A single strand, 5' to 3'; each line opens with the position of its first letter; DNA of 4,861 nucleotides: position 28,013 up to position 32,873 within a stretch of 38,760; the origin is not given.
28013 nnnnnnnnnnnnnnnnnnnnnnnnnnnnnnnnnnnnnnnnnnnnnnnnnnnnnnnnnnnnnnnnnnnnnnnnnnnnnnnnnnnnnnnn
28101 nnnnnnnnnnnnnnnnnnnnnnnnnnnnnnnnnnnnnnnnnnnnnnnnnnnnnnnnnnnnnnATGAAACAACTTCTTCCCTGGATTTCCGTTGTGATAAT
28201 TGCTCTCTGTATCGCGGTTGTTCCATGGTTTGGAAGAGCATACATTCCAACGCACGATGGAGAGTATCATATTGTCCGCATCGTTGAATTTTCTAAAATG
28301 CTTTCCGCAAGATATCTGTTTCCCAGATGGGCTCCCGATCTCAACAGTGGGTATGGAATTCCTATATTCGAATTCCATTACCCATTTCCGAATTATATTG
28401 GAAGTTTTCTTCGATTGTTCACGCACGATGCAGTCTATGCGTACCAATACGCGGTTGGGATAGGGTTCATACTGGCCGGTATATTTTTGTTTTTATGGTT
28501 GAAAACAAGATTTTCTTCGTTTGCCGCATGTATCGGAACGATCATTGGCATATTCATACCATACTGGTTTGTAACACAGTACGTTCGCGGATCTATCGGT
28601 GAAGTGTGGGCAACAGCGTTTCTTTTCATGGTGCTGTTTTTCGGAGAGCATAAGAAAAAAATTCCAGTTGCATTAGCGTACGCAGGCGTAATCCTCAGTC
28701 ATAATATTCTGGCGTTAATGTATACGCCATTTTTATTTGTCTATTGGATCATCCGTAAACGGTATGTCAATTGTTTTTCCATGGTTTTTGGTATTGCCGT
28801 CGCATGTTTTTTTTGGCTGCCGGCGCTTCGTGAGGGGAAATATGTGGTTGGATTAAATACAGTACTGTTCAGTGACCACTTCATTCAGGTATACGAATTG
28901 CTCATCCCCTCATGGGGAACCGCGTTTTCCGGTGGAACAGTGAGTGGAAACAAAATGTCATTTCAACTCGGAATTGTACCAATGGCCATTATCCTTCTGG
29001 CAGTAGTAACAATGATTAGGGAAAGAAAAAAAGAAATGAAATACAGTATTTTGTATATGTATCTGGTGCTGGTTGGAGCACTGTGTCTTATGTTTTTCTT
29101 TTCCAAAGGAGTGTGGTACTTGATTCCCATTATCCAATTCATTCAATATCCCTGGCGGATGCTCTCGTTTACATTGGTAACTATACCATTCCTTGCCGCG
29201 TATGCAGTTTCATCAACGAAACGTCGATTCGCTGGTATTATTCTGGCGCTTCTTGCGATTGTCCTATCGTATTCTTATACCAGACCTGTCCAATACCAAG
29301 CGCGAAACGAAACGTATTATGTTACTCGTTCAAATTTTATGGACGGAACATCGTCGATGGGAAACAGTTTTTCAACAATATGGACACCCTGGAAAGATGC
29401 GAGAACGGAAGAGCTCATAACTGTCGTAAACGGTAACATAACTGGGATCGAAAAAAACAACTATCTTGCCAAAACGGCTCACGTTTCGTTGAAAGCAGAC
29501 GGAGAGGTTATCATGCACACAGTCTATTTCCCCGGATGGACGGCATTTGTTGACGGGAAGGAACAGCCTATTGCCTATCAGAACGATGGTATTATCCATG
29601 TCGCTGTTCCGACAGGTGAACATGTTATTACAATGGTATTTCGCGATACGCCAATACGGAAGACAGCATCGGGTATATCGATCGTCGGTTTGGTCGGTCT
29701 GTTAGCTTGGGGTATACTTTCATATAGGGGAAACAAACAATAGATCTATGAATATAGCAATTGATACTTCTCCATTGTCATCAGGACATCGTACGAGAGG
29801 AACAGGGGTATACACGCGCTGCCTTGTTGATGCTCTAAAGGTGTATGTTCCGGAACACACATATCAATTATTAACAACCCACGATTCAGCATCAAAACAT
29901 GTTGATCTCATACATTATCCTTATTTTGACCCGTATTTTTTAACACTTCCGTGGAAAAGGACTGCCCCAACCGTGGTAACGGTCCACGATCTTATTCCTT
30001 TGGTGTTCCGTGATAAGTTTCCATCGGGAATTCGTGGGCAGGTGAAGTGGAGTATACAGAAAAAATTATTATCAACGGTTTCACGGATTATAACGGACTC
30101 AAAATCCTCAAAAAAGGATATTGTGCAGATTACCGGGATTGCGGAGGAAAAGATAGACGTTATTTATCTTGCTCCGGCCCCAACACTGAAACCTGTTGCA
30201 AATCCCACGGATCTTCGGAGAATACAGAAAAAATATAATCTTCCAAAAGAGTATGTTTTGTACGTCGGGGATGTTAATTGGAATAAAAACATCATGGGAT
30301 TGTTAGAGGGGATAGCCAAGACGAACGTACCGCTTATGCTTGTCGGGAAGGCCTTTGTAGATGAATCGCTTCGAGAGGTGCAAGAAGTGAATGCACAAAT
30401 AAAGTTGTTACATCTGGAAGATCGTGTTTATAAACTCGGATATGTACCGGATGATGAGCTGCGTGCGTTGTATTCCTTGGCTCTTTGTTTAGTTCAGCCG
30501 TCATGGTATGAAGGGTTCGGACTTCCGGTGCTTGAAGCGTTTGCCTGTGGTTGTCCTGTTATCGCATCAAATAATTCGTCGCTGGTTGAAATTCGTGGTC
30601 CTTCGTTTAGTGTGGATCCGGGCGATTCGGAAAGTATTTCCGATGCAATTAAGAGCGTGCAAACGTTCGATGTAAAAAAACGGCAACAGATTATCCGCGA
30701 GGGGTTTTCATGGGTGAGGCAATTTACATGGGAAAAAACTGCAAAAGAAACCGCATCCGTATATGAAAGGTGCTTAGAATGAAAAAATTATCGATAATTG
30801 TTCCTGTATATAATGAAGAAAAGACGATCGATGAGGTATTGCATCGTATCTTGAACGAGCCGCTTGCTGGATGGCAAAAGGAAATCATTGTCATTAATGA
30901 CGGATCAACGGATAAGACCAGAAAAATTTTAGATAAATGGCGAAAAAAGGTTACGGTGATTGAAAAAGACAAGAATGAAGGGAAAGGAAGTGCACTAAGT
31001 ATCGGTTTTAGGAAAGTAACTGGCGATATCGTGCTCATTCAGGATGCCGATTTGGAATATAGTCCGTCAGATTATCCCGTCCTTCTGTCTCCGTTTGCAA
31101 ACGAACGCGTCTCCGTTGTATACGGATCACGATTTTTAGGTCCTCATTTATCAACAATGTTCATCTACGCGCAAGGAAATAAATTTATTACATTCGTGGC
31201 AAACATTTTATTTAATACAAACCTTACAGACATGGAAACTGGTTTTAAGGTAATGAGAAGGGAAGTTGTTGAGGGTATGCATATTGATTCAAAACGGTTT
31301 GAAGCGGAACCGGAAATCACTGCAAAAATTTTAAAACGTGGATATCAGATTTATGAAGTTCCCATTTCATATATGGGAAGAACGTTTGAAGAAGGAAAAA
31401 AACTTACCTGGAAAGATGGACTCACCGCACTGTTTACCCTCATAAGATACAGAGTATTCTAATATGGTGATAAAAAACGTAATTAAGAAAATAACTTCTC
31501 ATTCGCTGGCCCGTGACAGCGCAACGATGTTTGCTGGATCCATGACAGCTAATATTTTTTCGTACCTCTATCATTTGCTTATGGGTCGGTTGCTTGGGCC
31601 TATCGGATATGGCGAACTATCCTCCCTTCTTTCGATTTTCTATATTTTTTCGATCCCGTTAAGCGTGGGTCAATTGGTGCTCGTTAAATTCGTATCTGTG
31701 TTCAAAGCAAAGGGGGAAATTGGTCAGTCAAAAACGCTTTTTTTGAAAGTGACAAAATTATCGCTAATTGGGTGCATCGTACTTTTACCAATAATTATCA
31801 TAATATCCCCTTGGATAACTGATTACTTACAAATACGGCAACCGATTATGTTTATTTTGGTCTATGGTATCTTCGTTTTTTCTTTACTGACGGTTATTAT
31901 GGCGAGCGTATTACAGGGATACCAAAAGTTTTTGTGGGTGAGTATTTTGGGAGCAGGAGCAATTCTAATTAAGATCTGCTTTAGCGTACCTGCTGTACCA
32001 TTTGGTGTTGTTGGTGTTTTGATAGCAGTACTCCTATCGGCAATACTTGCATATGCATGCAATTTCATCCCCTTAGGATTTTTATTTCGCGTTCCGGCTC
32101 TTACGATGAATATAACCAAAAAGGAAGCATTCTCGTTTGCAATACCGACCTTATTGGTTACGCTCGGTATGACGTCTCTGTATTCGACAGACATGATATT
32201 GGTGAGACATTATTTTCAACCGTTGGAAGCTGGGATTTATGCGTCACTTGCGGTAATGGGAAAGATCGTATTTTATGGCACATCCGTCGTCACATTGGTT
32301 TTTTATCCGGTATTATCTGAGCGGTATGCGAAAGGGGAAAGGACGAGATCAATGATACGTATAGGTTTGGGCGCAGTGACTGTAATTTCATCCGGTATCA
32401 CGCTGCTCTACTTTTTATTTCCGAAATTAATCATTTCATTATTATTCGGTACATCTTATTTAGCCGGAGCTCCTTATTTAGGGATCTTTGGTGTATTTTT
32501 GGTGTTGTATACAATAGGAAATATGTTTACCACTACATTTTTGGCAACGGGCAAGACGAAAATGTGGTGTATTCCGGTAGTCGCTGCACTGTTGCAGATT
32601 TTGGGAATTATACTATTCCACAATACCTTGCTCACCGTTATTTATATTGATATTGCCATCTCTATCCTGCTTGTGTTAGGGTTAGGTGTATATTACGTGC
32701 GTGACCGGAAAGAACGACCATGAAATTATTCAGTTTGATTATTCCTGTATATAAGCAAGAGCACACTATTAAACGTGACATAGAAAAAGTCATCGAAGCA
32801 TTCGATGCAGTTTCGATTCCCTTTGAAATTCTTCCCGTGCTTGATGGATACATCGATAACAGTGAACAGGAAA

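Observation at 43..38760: Array of 17 GT-C glycosyltransferases from at least six subfamilies: a candidate extracytoplasmic glycan-building system with unknown acceptor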

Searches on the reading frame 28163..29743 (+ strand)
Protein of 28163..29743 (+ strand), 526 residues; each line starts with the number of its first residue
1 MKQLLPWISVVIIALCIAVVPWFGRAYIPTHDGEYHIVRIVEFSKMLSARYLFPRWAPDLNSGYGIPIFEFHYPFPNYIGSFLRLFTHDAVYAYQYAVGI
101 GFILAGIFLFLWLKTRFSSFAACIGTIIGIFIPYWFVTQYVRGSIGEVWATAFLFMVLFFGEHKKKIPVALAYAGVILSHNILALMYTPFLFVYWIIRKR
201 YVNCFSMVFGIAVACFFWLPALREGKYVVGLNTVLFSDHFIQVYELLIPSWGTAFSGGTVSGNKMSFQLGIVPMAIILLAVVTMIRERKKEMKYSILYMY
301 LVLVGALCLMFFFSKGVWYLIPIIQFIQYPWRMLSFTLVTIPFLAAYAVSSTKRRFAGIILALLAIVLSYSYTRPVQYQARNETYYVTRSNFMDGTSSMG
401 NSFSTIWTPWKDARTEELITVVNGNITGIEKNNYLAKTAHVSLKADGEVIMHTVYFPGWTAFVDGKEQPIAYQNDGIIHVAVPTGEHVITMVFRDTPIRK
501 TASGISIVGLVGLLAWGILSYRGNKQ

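Call 4: search_protein_families(library=pfam, proteins=[window:28163-29743:+], max_evalue=0.01)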
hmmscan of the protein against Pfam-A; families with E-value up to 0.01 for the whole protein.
window:28163-29743:+ (526 aa): 2 families
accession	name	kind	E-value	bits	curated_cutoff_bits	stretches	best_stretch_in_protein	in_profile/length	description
PF10131.15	PTPS_related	-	1.1e-14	54.3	26.4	1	70-384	2-318/621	6-pyruvoyl-tetrahydropterin synthase related domain; membrane protein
PF09586.16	YfhO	-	4.4e-06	25.8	28.5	1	440-494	769-824/835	Bacterial membrane protein YfhO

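Call 9: search_protein_families(library=ncbifam, proteins=[window:28163-29743:+], max_evalue=0.01)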
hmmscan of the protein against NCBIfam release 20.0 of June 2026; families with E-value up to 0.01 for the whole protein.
window:28163-29743:+ (526 aa): 0 families

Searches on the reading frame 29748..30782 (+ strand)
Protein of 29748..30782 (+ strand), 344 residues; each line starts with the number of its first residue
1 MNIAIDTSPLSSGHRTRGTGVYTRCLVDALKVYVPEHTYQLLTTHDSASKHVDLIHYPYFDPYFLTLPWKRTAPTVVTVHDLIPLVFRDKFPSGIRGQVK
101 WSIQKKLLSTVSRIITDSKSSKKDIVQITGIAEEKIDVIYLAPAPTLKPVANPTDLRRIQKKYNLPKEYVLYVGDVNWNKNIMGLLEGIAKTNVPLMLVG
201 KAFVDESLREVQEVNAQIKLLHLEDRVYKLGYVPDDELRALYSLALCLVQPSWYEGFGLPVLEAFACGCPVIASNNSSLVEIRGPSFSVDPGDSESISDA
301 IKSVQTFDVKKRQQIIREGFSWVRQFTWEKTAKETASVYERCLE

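Call 4: search_protein_families(library=pfam, proteins=[window:29748-30782:+], max_evalue=0.01)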
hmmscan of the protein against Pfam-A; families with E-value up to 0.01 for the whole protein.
window:29748-30782:+ (344 aa): 6 families
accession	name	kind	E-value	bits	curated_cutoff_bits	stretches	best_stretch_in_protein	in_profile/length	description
PF00534.26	Glycos_transf_1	-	2.8e-27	95.8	26.4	1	161-319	7-169/172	Glycosyl transferases group 1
PF13692.12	Glyco_trans_1_4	-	1.2e-21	77.9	27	1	169-303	3-138/142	Glycosyl transferases group 1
PF13439.12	Glyco_transf_4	-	4.7e-11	43.4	28.5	1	51-140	72-163/170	Glycosyltransferase Family 4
PF20706.3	GT4-conflict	-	2.1e-07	30.7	26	1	236-281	273-318/385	Family 4 Glycosyltransferase in conflict systems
PF13579.12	Glyco_trans_4_4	-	3.5e-06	27.9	29.7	1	33-140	55-156/158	Glycosyl transferase 4-like domain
PF13524.12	Glyco_trans_1_2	-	0.00015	22.1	25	1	220-334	27-141/144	Glycosyl transferase-like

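Call 49: search_protein_families(library=ncbifam, proteins=[window:29748-30782:+], max_evalue=0.00001)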
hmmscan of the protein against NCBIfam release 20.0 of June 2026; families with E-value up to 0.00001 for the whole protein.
window:29748-30782:+ (344 aa): 22 families
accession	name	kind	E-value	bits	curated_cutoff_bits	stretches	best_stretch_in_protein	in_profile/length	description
TIGR04047.1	MSMEG_0565_glyc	hypoth_equivalog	4.3e-23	82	259.85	1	167-340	193-372/373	MSMEG_0565 family glycosyltransferase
TIGR02149.1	glgA_Coryne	subfamily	4e-22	78.9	302.4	1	73-342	107-390/391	glycogen synthase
NF041010.1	glycosy_Agl16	equivalog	1e-21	77.2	575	1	57-341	89-350/352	glycosylation protein Agl16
TIGR03449.1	mycothiol_MshA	equivalog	7.9e-18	64.5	462.5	1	102-342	156-403/406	D-inositol-3-phosphate glycosyltransferase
NF050063.1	ProtGlycPglJ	equivalog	1.9e-12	47.1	500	1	99-278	133-299/363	N-acetylgalactosamine-N,N'-diacetylbacillosaminyl-diphospho-undecaprenol 4-alpha-N-acetylgalactosaminyltransferase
TIGR03999.1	thiol_BshA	equivalog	3.3e-12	46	273.7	1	192-343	228-374/375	N-acetyl-alpha-D-glucosaminyl L-malate synthase BshA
NF053787.1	GlcN_PG_synth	equivalog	6.4e-12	45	480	1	74-342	108-359/361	N-acetylglucosaminyl phosphatidylglycerol synthase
NF041876.1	EPS_EpsE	equivalog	1.2e-11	44.5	400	1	210-319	261-372/389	exopolysaccharide biosynthesis GT4 family glycosyltransferase EpsE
NF038295.1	EPS_HpsP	equivalog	3.7e-11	42.7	550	1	154-341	192-386/388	hormogonium polysaccharide biosynthesis glycosyltransferase HpsP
NF047684.1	TeichurnBiosyTuaC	equivalog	1.2e-10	40.9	550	1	157-342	207-389/391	teichuronic acid biosynthesis protein TuaC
TIGR04157.1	glyco_rSAM_CFB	subfamily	5.8e-10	38.7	400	1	102-282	161-338/406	TIGR04157 family glycosyltransferase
NF012028.0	PRK15484.1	subfamily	3.5e-09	36.2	618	1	154-334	180-370/380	lipopolysaccharide N-acetylglucosaminyltransferase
TIGR03088.1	stp2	hypoth_equivalog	8.4e-09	34.9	409.05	1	236-343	264-374/374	TIGR03088 family PEP-CTERM/XrtA system glycosyltransferase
TIGR04063.1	stp3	hypoth_equivalog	3.3e-08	32.8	442.05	1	95-343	142-396/397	TIGR04063 family PEP-CTERM/XrtA system glycosyltransferase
NF007396.0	PRK09922.1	equivalog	6.8e-08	31.8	385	1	122-316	146-335/361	lipopolysaccharide 1,6-galactosyltransferase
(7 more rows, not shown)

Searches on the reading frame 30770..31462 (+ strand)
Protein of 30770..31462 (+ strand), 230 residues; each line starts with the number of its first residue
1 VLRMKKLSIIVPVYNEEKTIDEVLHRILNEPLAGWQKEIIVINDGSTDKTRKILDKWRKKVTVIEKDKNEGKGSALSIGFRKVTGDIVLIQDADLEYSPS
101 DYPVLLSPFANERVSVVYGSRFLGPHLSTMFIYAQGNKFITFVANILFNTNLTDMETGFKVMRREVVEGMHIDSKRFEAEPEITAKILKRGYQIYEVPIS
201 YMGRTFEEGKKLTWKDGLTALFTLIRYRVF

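Call 5: search_protein_families(library=pfam, proteins=[window:30770-31462:+], max_evalue=0.01)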
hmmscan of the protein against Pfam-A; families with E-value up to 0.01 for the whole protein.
window:30770-31462:+ (230 aa): 4 families
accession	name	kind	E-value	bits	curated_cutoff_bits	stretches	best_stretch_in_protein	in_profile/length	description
PF00535.33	Glycos_transf_2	-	1e-37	130.1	23.3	1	8-168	1-165/168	Glycosyl transferase family 2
PF13641.12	Glyco_tranf_2_3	-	5.5e-11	43.4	27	1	7-140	3-132/230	Glycosyltransferase like family 2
PF10111.15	Glyco_tranf_2_2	-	1.4e-06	28.4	27.3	1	8-101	1-98/276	Glycosyltransferase like family 2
PF13704.12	Glyco_tranf_2_4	-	0.0033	18.3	27.5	1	36-71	19-53/98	Glycosyl transferase family 2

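Call 49: search_protein_families(library=ncbifam, proteins=[window:30770-31462:+], max_evalue=0.00001)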
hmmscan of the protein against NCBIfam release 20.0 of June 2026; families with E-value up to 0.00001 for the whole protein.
window:30770-31462:+ (230 aa): 16 families
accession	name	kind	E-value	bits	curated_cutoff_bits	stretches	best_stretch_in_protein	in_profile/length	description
TIGR04182.1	glyco_TIGR04182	equivalog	1.8e-32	112.9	325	1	7-227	2-217/293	S-layer glycoprotein N-glycosyltransferase AglJ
NF007986.1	PRK10714.1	equivalog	1.7e-19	70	529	1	3-210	4-209/316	undecaprenyl-phosphate 4-deoxy-4-formamido-L-arabinose transferase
NF047588.1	GlcsyltransPgfSStrep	equivalog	2.3e-19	69.8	500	1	6-170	2-167/308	glycosyltransferase PgfS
TIGR03937.1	PgaC_IcaA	equivalog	6.6e-19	68.1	422.3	1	4-98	44-139/407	poly-beta-1,6-N-acetyl-D-glucosamine synthase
NF041391.1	DPhHxTase_Halo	equivalog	8.9e-19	67.3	375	1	13-207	3-189/213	dolichyl-phosphate hexose transferase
NF007482.0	PRK10073.1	equivalog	3.4e-17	62.5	423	1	4-114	5-115/334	glycosyltransferase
TIGR04283.1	glyco_like_mftF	equivalog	8.8e-15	54.9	182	1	7-134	1-123/221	TIGR04283 family arsenosugar biosynthesis glycosyltransferase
NF058614.1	PPMAGASynPpgS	equivalog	5.5e-14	52.1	370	1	9-219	4-214/226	polyprenyl-phospho-N-acetylgalactosaminyl synthase PpgS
NF010496.0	PRK13915.1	equivalog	2.6e-13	49.7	262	1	4-117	30-151/307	glucosyl-3-phosphoglycerate synthase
TIGR03965.1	mycofact_glyco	equivalog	7.2e-13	48.2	280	1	5-119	74-189/467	mycofactocin biosynthesis glycosyltransferase MftF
NF041875.1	EPS_EpsD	equivalog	1.9e-12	47.2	370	1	7-100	1-95/325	exopolysaccharide biosynthesis glycosyltransferase EpsD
NF047683.1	TeichurnBiosyTuaG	equivalog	4.8e-11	42.8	400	1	5-100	6-102/252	teichuronic acid biosynthesis protein TuaG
NF053739.1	GlytfEpsEBac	equivalog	5.6e-09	35.4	450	1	6-94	2-92/265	glycosyltransferase EpsE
TIGR03111.1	glyc2_xrt_Gpos1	hypoth_equivalog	6.6e-08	31.8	363.95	1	6-95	50-142/439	TIGR03111 family XrtG-associated glycosyltransferase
NF038302.1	EPS_HpsE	equivalog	1.5e-06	27.4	300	1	6-62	2-59/307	hormogonium polysaccharide biosynthesis glycosyltransferase HpsE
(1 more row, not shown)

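Call 66: search_solved_structures(query=window:30770-31462:+, max_evalue=0.00001)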
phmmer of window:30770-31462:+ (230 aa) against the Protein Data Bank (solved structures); distinct sequences matched with E-value up to 0.00001: 27.
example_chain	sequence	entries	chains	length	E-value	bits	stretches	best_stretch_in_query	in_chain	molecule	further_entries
5mlz_A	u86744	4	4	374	2.9e-22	82.7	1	4-210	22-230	Dolichol monophosphate mannose synthase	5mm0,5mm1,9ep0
6p61_A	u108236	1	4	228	1.9e-17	66.9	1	5-111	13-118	Glycosyltransferase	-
9hwj_A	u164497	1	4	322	2.2e-16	63.4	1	4-210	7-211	Undecaprenyl-phosphate 4-deoxy-4-formamido-L-arabinose transferase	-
9bhc_C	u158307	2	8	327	6.9e-15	58.6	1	4-210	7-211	Undecaprenyl-phosphate 4-deoxy-4-formamido-L-arabinose transferase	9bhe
8vxh_A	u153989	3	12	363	9.2e-15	58.1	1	4-210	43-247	Undecaprenyl-phosphate 4-deoxy-4-formamido-L-arabinose transferase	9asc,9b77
5eke_A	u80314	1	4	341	4e-12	49.5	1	6-123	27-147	Uncharacterized glycosyltransferase sll0501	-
5ekp_C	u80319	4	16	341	4.2e-12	49.4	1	6-123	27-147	Uncharacterized glycosyltransferase sll0501 | Glycosyltransferase sll0501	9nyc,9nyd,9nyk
9nye_A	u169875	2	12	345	4.3e-12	49.4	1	6-123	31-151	Glycosyltransferase sll0501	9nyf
5tze_C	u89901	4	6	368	4.2e-11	46.2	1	6-95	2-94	Glycosyl transferase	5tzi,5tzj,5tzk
5tz8_A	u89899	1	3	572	1e-10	44.9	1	6-95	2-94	Glycosyl transferase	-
6yv7_B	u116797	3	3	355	1.8e-10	44.1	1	6-98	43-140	Glycosyl transferase, family 2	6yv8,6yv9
6yv7_A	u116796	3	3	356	1.8e-10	44.1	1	6-98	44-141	Glycosyl transferase, family 2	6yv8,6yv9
2z87_A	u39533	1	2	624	2e-10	43.9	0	3-111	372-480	Chondroitin synthase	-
2z86_A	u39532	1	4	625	2e-10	43.9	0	3-111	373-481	Chondroitin synthase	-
3bcv_A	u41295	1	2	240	1.6e-09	41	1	4-104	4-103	Putative glycosyltransferase protein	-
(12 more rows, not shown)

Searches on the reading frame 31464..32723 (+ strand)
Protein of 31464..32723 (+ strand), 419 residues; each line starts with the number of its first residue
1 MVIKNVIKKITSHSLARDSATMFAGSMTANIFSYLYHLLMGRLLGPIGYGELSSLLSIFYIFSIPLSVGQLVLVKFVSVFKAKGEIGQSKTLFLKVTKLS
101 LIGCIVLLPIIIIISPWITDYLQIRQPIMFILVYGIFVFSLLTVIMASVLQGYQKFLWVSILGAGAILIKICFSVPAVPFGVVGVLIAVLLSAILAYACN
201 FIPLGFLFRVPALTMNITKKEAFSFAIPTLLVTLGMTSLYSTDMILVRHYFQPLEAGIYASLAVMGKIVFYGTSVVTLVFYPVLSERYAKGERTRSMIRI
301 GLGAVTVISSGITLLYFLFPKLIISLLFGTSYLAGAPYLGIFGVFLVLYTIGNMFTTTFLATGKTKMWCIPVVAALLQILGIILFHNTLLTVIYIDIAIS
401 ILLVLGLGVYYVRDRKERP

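Call 5: search_protein_families(library=pfam, proteins=[window:31464-32723:+], max_evalue=0.01)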
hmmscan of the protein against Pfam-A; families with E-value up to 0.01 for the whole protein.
window:31464-32723:+ (419 aa): 1 family
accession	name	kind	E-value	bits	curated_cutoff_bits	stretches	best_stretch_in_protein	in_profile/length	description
PF13440.11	Polysacc_synt_3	-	1.5e-08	34.7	23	1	40-334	2-290/293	Polysaccharide biosynthesis protein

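Call 9: search_protein_families(library=ncbifam, proteins=[window:31464-32723:+], max_evalue=0.01)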
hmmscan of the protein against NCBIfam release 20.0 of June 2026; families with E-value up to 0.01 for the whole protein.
window:31464-32723:+ (419 aa): 0 families

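Call 81: search_solved_structures(query=window:31464-32723:+, max_evalue=1)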
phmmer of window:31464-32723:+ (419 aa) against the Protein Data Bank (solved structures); distinct sequences matched with E-value up to 1: 0.
